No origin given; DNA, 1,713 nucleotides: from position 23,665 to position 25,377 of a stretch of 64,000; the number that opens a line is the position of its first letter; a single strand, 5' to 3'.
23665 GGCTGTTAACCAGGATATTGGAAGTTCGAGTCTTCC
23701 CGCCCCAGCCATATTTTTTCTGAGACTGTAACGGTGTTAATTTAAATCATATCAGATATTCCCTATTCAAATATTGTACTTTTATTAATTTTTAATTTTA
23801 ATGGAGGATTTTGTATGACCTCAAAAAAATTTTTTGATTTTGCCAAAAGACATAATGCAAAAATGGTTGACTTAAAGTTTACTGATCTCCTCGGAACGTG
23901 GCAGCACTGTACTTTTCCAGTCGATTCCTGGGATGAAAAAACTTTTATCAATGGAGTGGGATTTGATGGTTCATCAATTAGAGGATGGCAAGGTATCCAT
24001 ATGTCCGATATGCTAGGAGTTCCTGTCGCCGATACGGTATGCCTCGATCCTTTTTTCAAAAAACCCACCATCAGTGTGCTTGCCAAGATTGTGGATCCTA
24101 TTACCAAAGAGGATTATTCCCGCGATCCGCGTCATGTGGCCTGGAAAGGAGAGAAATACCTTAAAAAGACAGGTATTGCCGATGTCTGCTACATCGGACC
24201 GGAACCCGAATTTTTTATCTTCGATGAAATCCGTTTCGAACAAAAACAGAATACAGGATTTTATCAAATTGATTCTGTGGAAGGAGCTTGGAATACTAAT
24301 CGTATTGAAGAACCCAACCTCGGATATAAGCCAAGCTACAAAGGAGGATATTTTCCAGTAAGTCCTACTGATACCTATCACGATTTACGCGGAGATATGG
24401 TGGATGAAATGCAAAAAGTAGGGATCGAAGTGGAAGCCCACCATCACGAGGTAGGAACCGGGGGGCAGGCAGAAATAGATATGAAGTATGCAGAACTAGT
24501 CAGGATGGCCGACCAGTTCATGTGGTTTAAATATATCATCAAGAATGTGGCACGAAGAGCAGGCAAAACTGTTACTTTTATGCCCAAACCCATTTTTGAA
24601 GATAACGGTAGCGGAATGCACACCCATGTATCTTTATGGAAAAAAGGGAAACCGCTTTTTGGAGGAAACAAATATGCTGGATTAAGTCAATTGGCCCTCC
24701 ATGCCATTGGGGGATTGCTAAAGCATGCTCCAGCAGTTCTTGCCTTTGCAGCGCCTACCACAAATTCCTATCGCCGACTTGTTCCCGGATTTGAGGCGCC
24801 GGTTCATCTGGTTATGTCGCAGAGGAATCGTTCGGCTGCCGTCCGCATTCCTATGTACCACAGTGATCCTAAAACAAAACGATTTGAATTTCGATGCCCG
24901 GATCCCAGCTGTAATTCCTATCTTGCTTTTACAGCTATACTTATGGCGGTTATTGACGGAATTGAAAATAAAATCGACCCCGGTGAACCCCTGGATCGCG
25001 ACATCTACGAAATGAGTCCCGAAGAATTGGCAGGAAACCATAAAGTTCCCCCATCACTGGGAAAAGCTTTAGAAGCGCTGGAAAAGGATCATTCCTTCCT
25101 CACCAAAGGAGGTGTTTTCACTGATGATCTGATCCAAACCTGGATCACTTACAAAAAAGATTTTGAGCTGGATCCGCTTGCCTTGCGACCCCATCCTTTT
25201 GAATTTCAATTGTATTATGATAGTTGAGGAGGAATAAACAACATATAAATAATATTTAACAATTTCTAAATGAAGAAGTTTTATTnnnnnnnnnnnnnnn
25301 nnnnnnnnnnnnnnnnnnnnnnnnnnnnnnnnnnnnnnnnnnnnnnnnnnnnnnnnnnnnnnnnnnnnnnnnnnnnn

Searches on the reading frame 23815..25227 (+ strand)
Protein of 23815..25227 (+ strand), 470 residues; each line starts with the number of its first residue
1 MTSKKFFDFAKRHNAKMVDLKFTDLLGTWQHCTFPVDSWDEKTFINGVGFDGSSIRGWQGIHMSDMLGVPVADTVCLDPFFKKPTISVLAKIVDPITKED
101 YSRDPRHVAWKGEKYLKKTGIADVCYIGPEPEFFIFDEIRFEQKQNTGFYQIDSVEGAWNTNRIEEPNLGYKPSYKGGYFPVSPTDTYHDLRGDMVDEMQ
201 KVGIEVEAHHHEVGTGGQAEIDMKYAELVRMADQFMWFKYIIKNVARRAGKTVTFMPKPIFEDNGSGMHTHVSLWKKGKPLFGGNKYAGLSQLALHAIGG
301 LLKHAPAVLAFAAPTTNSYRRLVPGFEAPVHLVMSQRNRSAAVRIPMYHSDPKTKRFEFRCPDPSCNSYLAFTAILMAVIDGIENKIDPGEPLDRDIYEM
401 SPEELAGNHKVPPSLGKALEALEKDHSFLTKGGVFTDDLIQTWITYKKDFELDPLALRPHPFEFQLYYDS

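Call 36: search_protein_families(library=pfam, proteins=[window:23815-25227:+], max_evalue=0.00001)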
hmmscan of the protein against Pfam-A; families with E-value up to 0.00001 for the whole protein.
window:23815-25227:+ (470 aa): 2 families
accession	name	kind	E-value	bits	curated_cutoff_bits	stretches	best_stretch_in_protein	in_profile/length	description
PF00120.29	Gln-synt_C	-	1.3e-131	439.2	24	1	103-467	2-344/344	Glutamine synthetase, catalytic domain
PF03951.24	Gln-synt_N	-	1.5e-27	95.5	33.4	1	14-95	1-82/82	Glutamine synthetase, beta-Grasp domain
